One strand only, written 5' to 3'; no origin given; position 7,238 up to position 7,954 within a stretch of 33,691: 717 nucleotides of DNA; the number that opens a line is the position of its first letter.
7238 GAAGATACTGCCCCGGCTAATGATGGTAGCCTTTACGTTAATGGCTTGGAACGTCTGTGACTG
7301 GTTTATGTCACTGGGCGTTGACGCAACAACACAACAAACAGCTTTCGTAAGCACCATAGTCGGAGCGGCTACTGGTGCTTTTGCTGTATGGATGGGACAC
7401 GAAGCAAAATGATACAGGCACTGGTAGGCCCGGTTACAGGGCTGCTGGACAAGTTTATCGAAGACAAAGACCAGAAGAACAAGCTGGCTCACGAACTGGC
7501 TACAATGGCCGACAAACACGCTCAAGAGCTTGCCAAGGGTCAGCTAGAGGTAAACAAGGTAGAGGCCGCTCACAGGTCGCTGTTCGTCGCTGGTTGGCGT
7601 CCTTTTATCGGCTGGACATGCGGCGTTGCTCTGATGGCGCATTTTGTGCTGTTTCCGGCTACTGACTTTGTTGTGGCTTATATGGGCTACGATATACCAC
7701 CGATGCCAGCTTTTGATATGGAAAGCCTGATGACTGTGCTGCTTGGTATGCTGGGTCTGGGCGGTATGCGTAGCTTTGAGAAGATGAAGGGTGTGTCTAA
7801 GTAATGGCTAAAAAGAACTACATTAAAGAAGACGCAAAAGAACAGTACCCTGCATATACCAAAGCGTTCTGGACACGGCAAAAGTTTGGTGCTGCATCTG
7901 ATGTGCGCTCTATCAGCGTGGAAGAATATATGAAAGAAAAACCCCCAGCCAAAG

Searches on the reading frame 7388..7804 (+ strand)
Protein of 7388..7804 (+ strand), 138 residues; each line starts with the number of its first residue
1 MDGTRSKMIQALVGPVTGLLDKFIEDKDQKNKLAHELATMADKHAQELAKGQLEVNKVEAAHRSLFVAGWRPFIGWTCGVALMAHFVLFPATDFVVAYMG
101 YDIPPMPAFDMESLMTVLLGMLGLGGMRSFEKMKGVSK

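Call 12: search_protein_families(library=phrogs, proteins=[window:7388-7804:+], max_evalue=0.001)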
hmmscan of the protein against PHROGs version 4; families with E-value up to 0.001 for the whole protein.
window:7388-7804:+ (138 aa): 1 family
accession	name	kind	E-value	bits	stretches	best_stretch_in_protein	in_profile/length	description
phrog_3427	-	lysis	2.1e-37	129.2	1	6-138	5-140/141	holin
